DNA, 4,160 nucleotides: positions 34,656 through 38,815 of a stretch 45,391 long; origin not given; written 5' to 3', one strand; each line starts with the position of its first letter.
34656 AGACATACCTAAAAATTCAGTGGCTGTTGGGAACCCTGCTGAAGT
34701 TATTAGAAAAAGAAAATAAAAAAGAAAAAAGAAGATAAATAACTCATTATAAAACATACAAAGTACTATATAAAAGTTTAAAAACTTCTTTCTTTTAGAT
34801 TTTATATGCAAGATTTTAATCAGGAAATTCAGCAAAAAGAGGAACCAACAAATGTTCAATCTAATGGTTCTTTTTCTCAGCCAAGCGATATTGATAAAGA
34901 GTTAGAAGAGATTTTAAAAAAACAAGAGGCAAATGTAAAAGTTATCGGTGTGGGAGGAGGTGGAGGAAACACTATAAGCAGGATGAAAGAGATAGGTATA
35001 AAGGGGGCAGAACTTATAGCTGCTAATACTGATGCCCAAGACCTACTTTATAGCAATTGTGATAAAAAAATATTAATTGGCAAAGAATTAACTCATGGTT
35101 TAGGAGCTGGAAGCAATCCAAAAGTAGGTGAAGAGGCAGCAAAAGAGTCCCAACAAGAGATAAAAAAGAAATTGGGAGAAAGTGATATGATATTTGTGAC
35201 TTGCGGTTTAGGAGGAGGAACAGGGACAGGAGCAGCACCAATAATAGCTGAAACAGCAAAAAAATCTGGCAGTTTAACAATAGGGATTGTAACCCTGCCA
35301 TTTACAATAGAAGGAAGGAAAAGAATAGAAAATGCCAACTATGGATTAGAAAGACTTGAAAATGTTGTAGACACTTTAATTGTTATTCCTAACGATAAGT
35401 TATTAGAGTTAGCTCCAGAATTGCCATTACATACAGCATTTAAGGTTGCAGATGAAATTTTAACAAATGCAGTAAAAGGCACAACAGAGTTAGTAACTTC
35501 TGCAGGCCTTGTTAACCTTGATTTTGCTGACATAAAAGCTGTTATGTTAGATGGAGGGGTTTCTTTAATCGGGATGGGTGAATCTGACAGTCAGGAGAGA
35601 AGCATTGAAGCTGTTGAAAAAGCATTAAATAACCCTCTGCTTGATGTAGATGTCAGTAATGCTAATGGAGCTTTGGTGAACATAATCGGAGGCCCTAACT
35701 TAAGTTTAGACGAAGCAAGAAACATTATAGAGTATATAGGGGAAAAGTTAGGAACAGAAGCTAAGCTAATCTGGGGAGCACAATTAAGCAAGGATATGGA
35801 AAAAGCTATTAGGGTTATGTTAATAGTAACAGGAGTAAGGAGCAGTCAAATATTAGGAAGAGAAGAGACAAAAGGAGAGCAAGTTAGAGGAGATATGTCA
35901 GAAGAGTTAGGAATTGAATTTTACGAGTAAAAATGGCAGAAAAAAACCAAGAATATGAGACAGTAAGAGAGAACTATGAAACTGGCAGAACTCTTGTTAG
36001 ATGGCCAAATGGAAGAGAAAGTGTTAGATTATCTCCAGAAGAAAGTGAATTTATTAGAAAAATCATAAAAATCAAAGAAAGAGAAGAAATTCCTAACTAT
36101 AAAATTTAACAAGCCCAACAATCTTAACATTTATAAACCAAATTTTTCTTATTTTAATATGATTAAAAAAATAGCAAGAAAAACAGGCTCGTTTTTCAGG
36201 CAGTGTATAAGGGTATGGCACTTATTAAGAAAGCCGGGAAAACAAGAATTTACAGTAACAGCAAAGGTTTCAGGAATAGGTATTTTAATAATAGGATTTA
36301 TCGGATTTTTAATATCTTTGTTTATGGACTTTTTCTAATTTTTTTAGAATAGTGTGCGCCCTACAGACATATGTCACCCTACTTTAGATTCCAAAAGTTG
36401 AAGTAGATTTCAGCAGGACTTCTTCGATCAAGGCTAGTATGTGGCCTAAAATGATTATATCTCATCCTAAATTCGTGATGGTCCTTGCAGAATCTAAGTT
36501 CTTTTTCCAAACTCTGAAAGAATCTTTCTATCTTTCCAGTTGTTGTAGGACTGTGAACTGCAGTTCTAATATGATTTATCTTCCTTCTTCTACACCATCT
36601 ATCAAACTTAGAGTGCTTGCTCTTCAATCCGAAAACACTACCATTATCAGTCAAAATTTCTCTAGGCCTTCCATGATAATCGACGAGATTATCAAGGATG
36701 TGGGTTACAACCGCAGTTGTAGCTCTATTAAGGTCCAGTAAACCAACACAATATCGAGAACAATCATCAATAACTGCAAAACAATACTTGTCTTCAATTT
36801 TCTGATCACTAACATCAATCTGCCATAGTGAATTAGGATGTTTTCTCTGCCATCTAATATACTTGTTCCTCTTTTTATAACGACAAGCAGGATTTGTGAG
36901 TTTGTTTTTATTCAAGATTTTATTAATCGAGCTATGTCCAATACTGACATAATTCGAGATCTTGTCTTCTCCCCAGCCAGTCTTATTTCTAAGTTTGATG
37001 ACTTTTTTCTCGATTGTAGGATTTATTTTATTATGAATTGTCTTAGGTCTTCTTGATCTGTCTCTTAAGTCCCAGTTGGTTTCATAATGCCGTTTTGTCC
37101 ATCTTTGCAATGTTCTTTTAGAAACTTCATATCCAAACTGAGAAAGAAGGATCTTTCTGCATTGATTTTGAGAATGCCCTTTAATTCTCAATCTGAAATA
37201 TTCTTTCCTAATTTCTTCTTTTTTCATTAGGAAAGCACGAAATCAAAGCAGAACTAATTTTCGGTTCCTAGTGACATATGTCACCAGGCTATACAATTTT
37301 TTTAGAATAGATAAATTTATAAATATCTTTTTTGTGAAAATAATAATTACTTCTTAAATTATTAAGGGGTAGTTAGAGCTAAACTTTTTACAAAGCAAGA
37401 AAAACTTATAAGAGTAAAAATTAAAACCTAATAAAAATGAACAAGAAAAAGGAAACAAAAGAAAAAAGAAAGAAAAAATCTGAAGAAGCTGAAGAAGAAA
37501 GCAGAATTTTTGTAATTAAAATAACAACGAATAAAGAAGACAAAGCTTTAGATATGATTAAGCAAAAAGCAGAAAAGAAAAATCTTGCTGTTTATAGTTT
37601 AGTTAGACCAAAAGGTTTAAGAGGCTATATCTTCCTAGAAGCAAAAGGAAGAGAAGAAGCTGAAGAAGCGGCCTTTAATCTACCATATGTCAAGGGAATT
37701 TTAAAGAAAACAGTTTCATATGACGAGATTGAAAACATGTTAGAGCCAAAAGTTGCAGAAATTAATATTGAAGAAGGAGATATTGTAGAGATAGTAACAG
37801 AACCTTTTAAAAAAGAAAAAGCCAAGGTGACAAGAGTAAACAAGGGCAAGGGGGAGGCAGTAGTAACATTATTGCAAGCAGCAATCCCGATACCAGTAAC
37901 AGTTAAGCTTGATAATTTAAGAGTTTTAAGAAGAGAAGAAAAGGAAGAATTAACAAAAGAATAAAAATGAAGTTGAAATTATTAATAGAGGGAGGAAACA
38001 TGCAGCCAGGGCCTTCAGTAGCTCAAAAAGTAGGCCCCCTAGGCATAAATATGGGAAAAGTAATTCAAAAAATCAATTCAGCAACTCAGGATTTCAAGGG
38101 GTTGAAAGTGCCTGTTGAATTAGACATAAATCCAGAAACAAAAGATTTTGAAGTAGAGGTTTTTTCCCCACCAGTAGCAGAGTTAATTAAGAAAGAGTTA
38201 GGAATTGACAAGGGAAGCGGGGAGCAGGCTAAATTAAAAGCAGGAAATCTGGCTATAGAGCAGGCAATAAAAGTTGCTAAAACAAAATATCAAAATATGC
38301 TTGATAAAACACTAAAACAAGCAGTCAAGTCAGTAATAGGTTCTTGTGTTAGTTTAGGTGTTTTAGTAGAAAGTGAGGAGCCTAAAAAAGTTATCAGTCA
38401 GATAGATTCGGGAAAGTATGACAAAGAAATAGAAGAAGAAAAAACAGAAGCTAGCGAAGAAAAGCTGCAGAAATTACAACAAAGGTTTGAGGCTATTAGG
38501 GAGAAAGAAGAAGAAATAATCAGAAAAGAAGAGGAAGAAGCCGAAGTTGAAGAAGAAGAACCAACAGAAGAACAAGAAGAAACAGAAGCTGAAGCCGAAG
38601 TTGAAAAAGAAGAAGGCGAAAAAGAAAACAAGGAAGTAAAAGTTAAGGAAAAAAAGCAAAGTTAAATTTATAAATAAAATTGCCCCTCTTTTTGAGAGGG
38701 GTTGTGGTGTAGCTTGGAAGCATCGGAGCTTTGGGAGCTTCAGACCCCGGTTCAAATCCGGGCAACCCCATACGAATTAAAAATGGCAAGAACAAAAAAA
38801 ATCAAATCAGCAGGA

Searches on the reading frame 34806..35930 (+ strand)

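Call 59: search_protein_families(library=pfam, proteins=[window:34806-35930:+], max_evalue=0.001)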
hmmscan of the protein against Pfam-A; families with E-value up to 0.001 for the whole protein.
window:34806-35930:+ (374 aa): 2 families
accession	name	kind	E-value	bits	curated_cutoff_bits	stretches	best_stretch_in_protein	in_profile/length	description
PF00091.31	Tubulin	-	3.4e-49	168.2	33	1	43-202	1-188/190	Tubulin/FtsZ family, GTPase domain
PF12327.13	FtsZ_C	-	5.2e-30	104.1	27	1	251-344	1-94/95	FtsZ family, C-terminal domain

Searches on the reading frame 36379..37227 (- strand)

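Call 59: search_protein_families(library=pfam, proteins=[window:36379-37227:-], max_evalue=0.001)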
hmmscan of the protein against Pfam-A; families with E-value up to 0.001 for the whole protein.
window:36379-37227:- (282 aa): 4 families
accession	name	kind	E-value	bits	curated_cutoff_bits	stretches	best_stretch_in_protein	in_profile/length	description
PF00665.32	rve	-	1.6e-15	57.7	32.6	1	129-227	2-102/102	Integrase core domain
PF13683.12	rve_3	-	2.3e-09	37.3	26.5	1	216-271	2-67/67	Integrase core domain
PF13565.12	HTH_32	-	3.6e-06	27.9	33.7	1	39-105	1-73/73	Homeodomain-like domain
PF24764.1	rva_4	-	0.00043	20.5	26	0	129-200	5-77/194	Integrase core domain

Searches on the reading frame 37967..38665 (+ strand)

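Call 59: search_protein_families(library=pfam, proteins=[window:37967-38665:+], max_evalue=0.001)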
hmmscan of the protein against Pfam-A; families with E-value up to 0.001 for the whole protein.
window:37967-38665:+ (232 aa): 2 families
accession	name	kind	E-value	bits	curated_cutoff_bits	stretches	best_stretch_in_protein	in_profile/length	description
PF03946.19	Ribosomal_L11_N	-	1.8e-19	69.7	32.9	1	3-59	1-56/58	Ribosomal protein L11, N-terminal domain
PF00298.24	Ribosomal_L11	-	1.9e-18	67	21.4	1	67-134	2-69/69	Ribosomal protein L11, RNA binding domain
